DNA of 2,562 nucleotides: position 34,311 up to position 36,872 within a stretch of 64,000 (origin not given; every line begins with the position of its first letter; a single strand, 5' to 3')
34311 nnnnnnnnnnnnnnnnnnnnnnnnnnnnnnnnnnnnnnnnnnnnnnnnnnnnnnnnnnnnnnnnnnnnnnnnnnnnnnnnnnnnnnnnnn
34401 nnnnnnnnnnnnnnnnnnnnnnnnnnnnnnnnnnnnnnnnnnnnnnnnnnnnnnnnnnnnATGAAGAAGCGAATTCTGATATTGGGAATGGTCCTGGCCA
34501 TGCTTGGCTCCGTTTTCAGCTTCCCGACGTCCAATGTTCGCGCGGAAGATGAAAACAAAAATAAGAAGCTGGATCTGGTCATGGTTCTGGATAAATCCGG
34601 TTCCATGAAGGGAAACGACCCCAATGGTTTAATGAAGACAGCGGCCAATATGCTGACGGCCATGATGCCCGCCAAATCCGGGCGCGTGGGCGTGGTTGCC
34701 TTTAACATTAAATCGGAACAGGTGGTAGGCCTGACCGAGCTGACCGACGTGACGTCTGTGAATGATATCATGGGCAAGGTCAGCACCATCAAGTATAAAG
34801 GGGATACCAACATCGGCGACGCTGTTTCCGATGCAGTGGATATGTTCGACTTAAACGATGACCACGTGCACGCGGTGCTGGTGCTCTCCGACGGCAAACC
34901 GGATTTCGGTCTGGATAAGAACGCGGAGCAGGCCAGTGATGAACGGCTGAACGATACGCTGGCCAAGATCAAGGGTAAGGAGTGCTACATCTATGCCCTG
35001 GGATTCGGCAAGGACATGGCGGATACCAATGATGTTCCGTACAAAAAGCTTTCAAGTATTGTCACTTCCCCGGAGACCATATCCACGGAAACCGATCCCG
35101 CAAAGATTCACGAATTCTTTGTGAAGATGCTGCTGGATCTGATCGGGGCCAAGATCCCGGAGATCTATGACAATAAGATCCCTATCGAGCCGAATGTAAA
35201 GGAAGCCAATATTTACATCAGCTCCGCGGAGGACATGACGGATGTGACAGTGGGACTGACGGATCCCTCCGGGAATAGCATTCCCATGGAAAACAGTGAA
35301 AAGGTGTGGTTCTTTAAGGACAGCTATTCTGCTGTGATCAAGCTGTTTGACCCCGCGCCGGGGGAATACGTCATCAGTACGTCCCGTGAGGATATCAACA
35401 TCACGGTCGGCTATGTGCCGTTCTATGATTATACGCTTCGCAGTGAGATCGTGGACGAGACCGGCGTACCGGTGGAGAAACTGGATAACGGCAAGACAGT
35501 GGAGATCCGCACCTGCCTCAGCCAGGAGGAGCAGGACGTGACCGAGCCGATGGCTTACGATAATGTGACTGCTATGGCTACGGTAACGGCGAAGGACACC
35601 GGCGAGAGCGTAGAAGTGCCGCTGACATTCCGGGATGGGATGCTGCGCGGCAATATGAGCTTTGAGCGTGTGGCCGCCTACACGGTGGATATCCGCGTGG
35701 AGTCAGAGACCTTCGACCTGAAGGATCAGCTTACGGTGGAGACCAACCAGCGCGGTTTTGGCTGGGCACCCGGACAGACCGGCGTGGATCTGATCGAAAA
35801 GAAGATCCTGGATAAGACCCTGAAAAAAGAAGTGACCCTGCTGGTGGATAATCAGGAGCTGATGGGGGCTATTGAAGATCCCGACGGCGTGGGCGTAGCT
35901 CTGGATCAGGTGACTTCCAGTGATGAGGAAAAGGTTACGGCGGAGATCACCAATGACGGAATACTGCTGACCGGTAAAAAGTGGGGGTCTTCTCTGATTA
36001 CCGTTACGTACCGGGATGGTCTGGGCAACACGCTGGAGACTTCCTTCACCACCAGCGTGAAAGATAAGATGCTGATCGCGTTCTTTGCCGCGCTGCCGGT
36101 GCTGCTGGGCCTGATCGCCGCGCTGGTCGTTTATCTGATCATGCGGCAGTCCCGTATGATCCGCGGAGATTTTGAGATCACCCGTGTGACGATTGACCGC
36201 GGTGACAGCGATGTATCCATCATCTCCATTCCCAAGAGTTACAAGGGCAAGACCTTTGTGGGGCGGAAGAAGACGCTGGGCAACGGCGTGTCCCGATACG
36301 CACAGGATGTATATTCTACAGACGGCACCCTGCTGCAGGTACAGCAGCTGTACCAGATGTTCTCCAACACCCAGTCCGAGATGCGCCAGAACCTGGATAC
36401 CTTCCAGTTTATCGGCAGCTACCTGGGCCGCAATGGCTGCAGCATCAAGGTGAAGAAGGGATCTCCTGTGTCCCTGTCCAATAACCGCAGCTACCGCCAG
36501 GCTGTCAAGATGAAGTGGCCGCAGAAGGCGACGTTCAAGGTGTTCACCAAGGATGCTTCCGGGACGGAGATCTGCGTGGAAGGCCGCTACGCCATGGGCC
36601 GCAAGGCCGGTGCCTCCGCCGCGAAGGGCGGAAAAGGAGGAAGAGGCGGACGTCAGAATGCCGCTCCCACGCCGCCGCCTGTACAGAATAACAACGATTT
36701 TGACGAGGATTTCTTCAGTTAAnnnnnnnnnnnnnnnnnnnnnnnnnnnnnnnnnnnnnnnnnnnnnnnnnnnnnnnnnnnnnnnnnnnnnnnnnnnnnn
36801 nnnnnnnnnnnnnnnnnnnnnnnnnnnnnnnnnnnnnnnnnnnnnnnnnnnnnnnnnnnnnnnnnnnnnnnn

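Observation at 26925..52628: Recurring acidic-aromatic short linear motif at termini or linkers of at least five cluster proteins plus the outlying transglutaminase paralog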

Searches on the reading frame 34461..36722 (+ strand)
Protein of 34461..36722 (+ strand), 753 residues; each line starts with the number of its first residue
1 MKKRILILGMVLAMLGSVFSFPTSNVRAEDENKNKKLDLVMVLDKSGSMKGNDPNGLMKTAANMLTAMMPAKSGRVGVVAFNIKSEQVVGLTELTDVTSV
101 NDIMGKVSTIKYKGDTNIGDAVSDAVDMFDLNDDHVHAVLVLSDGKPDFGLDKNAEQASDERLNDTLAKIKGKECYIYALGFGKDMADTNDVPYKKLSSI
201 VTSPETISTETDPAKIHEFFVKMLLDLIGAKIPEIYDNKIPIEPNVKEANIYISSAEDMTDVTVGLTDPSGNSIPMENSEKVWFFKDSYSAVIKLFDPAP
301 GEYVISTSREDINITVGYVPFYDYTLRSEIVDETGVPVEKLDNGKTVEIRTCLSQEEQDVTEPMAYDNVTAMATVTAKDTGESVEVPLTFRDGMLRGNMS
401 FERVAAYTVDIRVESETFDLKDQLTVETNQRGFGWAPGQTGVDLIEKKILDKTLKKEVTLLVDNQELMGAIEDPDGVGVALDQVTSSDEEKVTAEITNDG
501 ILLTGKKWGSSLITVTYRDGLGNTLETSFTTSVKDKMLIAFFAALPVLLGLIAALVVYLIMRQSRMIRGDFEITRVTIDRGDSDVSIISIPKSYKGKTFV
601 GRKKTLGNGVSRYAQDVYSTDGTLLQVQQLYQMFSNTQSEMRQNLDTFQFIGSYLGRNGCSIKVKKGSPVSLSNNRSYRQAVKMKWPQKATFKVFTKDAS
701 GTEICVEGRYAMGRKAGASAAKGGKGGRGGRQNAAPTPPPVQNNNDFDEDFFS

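Call 5: search_protein_families(library=pfam, max_evalue=0.01, proteins=[window:34461-36722:+])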
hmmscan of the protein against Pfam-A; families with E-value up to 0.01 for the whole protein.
window:34461-36722:+ (753 aa): 3 families
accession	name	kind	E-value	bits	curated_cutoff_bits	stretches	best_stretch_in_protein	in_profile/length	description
PF00092.34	VWA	-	4.2e-14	53.6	23.8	1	38-220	1-172/174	von Willebrand factor type A domain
PF13519.12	VWA_2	-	3.2e-11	44.2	27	1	39-145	1-106/107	von Willebrand factor type A domain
PF05762.20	VWA_CoxE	-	6.4e-08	32.7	26.4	1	22-153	43-162/222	VWA domain containing CoxE-like protein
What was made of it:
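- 34461..36722 (+): vWA protein 1 (753 aa). Order of parts: signal peptide, vWA domain with DxSxS MIDAS, three Ig-like domains, TM helix 536-563, basic cytoplasmic domain 565-712, disordered tail. Pfam VWA 4e-14 (call 5).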

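Call 15: search_protein_families(library=padloc, max_evalue=0.001, proteins=[window:34461-36722:+])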
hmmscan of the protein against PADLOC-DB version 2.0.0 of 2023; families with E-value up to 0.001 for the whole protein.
window:34461-36722:+ (753 aa): 0 families

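Call 24: find_homologous_proteins(query=window:34461-36719:+, max_evalue=1e-10)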
Query window:34461-36719:+ (753 aa): 53 proteins with E <= 1e-10 among 8000 candidates.
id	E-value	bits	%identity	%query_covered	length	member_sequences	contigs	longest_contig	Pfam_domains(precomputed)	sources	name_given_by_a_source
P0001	0.0e+0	1671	100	100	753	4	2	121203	PF00092.35,PF13519.13,PF05762.21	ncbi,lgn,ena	-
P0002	0.0e+0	1091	65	100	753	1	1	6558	PF00092.35,PF13519.13,PF05762.21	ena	-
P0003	1.1e-273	928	56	100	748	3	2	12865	PF13768.13,PF00092.35,PF13519.13,PF05762.21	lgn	-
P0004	1.2e-265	902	56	95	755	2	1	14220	PF13768.13,PF00092.35,PF13519.13,PF05762.21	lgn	-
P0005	2.5e-263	894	56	95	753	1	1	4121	PF13768.13,PF00092.35,PF13519.13,PF05762.21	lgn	-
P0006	3.6e-262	890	55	100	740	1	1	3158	PF00092.35,PF13519.13,PF05762.21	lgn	-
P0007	9.2e-259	879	54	100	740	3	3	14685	PF00092.35,PF13519.13,PF05762.21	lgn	-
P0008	2.2e-256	871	53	100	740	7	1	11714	PF00092.35,PF13519.13,PF05762.21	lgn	-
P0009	1.7e-255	868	53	100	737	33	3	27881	PF06707.18,PF00092.35,PF13519.13,PF05762.21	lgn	-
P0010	3.1e-255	867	53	100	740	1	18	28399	PF00092.35,PF13519.13,PF05762.21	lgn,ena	-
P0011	8.6e-255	866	53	100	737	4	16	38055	PF00092.35,PF13519.13,PF05762.21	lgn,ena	-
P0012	1.3e-254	865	53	100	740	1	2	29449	PF00092.35,PF13519.13,PF05762.21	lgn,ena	-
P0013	3.8e-254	863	53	100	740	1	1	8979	PF00092.35,PF13519.13,PF05762.21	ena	-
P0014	2.3e-253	861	53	96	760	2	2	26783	PF00092.35,PF13519.13,PF05762.21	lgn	-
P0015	4.0e-252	857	53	100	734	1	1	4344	PF00092.35,PF13519.13,PF05762.21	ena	-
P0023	1.6e-240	818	51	100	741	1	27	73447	PF00092.35,PF13519.13,PF05762.21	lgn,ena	-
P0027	1.7e-238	812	51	95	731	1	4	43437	PF23560.2,PF04151.22,PF00092.35,PF13519.13,PF05762.21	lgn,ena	-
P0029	8.1e-232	790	51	94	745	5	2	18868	PF00092.35,PF13519.13,PF05762.21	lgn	-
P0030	2.3e-231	788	49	99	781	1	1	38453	PF13768.13,PF00092.35,PF13519.13,PF05762.21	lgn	-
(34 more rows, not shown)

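Call 29: find_encoding_contigs(protein=P0023, flank=10000, max_places=1)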
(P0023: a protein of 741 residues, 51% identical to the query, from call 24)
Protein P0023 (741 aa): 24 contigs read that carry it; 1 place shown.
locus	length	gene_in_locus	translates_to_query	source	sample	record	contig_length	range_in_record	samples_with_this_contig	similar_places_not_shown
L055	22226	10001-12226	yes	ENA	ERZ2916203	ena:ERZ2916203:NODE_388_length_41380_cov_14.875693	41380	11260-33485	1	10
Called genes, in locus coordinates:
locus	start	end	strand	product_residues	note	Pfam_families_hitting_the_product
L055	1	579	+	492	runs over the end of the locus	-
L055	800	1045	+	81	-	-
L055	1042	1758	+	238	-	-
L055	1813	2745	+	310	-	-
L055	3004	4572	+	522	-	PF19975:DO-GTPase1 (weak), PF19993:DO-GTPase2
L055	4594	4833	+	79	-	-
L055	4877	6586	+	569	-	PF19993:DO-GTPase2 (weak)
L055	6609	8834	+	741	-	-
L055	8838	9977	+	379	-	-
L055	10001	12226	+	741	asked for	PF05762:VWA_CoxE, PF00092:VWA, PF13519:VWA_2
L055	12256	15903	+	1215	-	PF13809:Tubulin_2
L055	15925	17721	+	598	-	-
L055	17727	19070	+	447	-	PF00092:VWA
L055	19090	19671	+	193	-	-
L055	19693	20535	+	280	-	-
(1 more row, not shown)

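Call 30: find_encoding_contigs(protein=P0030, flank=10000, max_places=1)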
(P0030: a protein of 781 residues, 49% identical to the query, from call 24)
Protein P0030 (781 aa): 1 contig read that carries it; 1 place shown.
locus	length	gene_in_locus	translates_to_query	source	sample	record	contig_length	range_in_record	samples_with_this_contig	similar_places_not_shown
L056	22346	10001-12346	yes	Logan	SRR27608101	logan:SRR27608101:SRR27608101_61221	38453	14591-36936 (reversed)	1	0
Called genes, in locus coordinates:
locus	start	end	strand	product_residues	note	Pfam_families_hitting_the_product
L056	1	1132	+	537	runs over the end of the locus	PF28082:ZorA-like_t1, PF01618:MotA_ExbB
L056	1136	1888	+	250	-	PF13677:MotB_plug (weak), PF00691:OmpA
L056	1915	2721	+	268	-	-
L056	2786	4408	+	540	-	PF19975:DO-GTPase1 (weak), PF19993:DO-GTPase2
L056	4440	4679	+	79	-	-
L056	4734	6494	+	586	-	PF19993:DO-GTPase2 (weak)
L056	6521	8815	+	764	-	-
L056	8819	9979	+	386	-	-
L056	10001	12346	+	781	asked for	PF05762:VWA_CoxE, PF00092:VWA, PF13519:VWA_2, PF13768:VWA_3 (weak)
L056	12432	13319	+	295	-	PF01427:Peptidase_M15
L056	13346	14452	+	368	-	PF25302:NADase_transloc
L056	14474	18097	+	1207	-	PF13809:Tubulin_2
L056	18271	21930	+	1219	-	PF13809:Tubulin_2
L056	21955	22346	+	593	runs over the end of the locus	-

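Call 31: find_encoding_contigs(protein=P0027, flank=10000, max_places=1)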
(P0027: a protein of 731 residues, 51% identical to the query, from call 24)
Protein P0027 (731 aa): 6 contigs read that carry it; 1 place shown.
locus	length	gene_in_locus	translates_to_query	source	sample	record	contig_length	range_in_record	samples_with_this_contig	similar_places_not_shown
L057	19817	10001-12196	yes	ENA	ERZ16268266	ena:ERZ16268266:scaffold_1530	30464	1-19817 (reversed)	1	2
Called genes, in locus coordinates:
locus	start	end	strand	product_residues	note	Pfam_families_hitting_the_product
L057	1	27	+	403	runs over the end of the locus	PF14659:Phage_int_SAM_3 (weak), PF00589:Phage_integrase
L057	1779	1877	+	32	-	-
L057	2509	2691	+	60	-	-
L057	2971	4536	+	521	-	PF19993:DO-GTPase2, PF19975:DO-GTPase1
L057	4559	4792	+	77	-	-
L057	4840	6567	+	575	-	PF19993:DO-GTPase2 (faint)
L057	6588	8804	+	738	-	-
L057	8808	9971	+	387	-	-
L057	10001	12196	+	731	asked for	PF05762:VWA_CoxE, PF00092:VWA, PF13519:VWA_2, PF23560:GBD_Hemicentin (weak), PF04151:PPC (weak)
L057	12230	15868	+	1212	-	PF13809:Tubulin_2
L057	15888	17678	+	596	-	-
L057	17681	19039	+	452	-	PF00092:VWA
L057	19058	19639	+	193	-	-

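Call 33: find_encoding_contigs(protein=P0014, flank=10000, max_places=1)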
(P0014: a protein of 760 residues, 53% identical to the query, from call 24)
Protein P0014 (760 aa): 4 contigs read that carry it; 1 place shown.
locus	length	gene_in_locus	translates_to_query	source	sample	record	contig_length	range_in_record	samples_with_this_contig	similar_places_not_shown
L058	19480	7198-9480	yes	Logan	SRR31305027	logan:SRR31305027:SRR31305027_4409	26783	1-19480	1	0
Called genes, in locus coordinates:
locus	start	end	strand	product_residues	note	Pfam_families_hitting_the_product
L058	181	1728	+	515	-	PF19993:DO-GTPase2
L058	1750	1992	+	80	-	-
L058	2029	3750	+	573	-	PF19993:DO-GTPase2 (weak)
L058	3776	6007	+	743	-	-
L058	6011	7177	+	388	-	-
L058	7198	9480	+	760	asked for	PF05762:VWA_CoxE (weak), PF00092:VWA, PF13519:VWA_2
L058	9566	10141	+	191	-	PF13308:YARHG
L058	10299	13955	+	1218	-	PF13809:Tubulin_2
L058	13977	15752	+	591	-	-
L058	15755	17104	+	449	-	PF12822:ECF_trnsprt (weak), PF00092:VWA, PF13519:VWA_2 (faint), PF13768:VWA_3 (faint), PF03850:Tfb4 (weak)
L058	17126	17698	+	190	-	-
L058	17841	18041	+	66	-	-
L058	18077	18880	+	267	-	-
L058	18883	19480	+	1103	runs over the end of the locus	PF01580:FtsK_SpoIIIE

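Call 34: find_encoding_contigs(protein=P0029, flank=10000, max_places=1)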
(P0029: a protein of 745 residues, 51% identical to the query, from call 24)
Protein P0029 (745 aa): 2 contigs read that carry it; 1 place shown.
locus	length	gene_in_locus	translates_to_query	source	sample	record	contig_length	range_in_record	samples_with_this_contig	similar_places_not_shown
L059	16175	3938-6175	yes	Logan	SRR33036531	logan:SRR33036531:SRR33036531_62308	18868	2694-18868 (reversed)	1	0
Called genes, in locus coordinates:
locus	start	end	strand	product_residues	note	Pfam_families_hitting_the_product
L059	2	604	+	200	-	?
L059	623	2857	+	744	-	-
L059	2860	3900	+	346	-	-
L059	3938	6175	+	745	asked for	PF05762:VWA_CoxE (weak), PF00092:VWA, PF13519:VWA_2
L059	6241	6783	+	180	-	PF13308:YARHG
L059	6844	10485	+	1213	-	PF13809:Tubulin_2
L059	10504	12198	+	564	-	-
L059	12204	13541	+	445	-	PF00092:VWA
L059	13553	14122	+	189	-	-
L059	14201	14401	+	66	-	-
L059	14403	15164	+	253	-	-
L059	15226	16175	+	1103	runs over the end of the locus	PF01580:FtsK_SpoIIIE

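Call 36: predict_structure(alignment_id=A2)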
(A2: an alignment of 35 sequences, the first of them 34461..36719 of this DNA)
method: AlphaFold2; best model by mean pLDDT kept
length: 753 residues; sequences in the alignment: 35
mean_pLDDT: 83.2   pTM: 0.65
mean pLDDT of the five models: 83.2, 82.6, 81.1, 81.1, 80.8
residues with pLDDT >= 90: 283; 70-90: 394; 50-70: 23; < 50: 53
segments of 3 or more residues with pLDDT < 50: 19-33, 716-753
pLDDT, mean of each block of 10 residues (from residue 1): 75 63 28 68 92 87 90 90 88 90 92 88 93 88 86 88 91 89 86 90 88 82 82 80 88 86 92 91 89 92 90 84 85 85 85 84 85 89 91 90 84 86 83 71 76 92 88 83 92 94 94 90 86 90 85 84 78 92 82 89 89 91 86 87 91 82 90 89 89 91 92 58 35 33 30 33
secondary structure, 60 per line:
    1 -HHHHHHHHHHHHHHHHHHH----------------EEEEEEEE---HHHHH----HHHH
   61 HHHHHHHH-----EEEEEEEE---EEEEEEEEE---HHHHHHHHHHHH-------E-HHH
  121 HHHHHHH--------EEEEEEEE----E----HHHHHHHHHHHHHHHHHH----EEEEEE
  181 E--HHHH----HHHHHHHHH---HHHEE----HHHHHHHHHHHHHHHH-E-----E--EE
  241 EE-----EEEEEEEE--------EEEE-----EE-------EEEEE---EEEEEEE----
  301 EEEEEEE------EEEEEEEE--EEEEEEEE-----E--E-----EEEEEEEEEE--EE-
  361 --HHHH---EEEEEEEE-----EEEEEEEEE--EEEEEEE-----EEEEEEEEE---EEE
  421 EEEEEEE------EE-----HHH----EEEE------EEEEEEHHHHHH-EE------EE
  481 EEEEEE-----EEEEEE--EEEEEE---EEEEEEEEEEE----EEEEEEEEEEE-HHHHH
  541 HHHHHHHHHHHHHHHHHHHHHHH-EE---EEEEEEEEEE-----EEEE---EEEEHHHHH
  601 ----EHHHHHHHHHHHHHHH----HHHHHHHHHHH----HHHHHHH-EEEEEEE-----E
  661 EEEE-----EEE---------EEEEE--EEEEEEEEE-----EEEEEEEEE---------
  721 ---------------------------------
elements in order (helices of 4 or more, strands of 3 or more residues): H2-20 E37-44 H48-52 H57-68 E74-81 E85-93 H97-108 H118-127 E136-143 H153-170 E175-181 H184-187 H192-200 H213-228 E239-242 E248-255 E264-267 E282-286 E290-296 E301-307 E314-321 E324-331 E346-355 H363-366 E370-377 E383-391 E394-400 E406-414 E418-427 E448-451 E458-463 H464-469 E479-486 E492-497 E500-505 E509-519 E524-534 H536-563 E570-579 E585-588 E592-595 H596-600 H606-620 H625-635 H640-646 E648-654 E660-664 E670-672 E682-686 E689-697 E703-711
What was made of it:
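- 34461..36722 (+): AF2 pLDDT 83 with the domain layout (call 36).
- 36606..36686 (+): vWA1 disordered basic/polar linker (aa 716-742; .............). pLDDT below 50 (call 36).
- On Short linear motif (docking peptide): pLDDT below 50 over aa 716-753 (call 36).
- On SSB-Ct-type acidic tip: The carriers are vWA and other membrane proteins (calls 5, 36).
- Checked: For vWA protein 1, AF2 gives pLDDT below 50 for residues 716-753 (call 36).
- Disorder: pLDDT 30-35 over the tail, while the adjacent domain scores 85-92 (call 36). AF2 did not dock the vWA1 tail on its own cytoplasmic domain (call 36), which says nothing about partners in trans. AF2 with a 35-sequence alignment leaves the tail undocked at pLDDT of about 33 (call 36).
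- Tried and rejected: AF2 of full-length vWA1 left the tail disordered (call 36).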

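Call 53: fold_search(model_id=the predicted structure, library=pdb)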
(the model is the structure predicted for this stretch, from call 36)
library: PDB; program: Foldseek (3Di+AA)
matches with E <= 10: 1471; with E <= 0.001: 523
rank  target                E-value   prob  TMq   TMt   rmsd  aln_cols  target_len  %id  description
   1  6m3y                  4.5e-13  1.00  0.22  0.20  50.7       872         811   11  Crystal structure of pilus adhesin, SpaC from Lactobacillus rhamnosus GG - open conformation (released 2020-07-29)
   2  6m48_B                2.2e-11  1.00  0.22  0.20  51.2       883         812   10  Crystal structure of pilus adhesin, SpaC from Lactobacillus rhamnosus GG - P21212 form (released 2020-07-29)
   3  4fx5                  5.0e-11  1.00  0.21  0.35  17.8       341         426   15  von Willebrand factor type A from Catenulispora acidiphila (released 2012-07-18)
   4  1rrk                  2.4e-10  1.00  0.21  0.31  21.7       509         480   11  Crystal Structure Analysis of the Bb segment of Factor B (released 2004-12-14)
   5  9rt4_C1               2.7e-10  1.00  0.23  0.55  11.8       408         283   12  NetF - ANTXR2 local refinement focused (released 2026-02-18)
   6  1rtk                  4.6e-10  1.00  0.22  0.32  21.6       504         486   11  Crystal Structure Analysis of the Bb segment of Factor B complexed with 4-guanidinobenzoic acid (released 2004-12-14)
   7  9rt2_C1               6.1e-10  1.00  0.23  0.56  11.3       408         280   13  NetF - ANTXR2 structure (C4) (released 2026-02-18)
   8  4neh_A                6.1e-10  1.00  0.20  0.14  40.2       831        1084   10  An internal ligand-bound, metastable state of a leukocyte integrin, aXb2 (released 2014-01-15)
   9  9t5w_A                6.8e-10  1.00  0.20  0.20  47.0       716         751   10  Cryo-EM structure of mutant R61H alphaM/beta2 headpiece complex (released 2026-03-25)
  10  9u61_B                1.2e-09  1.00  0.20  0.28  23.1       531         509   12  CP/MBL pathways C3 convertase C4b2a and C3 complex (released 2026-01-14)
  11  6to1                  1.3e-09  1.00  0.19  0.24  37.2       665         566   10  Crystal structure of three N-terminal domains of the type V pili tip protein Mfa5 from Porphyromonas gingivalis (released 2020-12-02)
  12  9qk2_E                2.4e-09  1.00  0.21  0.30  24.1       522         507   13  Structure of the Complement classical and lectin pathway C3 convertase in complex with substrate C3 (released 2025-12-24)
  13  3hrz_D                3.0e-09  1.00  0.21  0.22  20.8       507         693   13  Cobra Venom Factor (CVF) in complex with human factor B (released 2009-07-07)
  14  4nen_A                3.0e-09  1.00  0.20  0.14  40.3       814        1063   10  An internal ligand-bound, metastable state of a leukocyte integrin, aXb2 (released 2014-01-15)
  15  8enu_D                4.5e-09  1.00  0.20  0.21  21.7       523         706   10  Structure of the C3bB proconvertase in complex with lufaxin (released 2023-08-09)
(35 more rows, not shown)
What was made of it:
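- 34461..36722 (+): Foldseek hits to pilus adhesins, integrin I domains and the anthrax toxin receptor (call 53).
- Closest known: Integrins and the anthrax toxin receptor. Same: vWA1 has the same architecture by AF2 and Foldseek (calls 36, 53).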

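Call 71: list_cluster_members(proteins=[P0001, P0054])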
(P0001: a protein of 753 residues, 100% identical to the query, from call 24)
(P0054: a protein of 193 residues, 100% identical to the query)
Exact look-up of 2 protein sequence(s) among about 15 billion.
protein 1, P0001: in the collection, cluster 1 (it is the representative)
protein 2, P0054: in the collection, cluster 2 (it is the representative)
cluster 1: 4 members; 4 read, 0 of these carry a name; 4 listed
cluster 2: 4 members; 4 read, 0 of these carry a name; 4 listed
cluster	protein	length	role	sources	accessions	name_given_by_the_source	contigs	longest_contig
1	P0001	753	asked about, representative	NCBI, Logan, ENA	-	-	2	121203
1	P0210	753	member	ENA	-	-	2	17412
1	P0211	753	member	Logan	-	-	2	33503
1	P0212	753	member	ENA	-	-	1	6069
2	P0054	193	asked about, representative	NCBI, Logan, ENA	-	-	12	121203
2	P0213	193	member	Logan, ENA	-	-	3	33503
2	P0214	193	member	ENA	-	-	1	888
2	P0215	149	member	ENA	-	-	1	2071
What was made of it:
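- Tried and rejected: Only the window and fetched loci were available, and cluster look-up gave no organism name (call 71).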

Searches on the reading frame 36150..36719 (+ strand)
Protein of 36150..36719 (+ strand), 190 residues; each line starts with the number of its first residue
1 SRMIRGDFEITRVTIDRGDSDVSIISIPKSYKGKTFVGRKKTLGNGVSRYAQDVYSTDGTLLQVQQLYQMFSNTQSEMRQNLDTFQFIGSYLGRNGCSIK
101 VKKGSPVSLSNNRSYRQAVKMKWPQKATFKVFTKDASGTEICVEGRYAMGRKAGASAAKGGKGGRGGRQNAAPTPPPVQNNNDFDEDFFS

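Call 28: search_protein_families(library=pfam, max_evalue=10, proteins=[window:36150-36719:+])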
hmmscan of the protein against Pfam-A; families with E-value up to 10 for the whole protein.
window:36150-36719:+ (190 aa): 1 family
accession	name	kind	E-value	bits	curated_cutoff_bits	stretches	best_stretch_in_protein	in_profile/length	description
PF19187.6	HTH_PafC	-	0.096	13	32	1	62-126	19-84/115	PafC helix-turn-helix domain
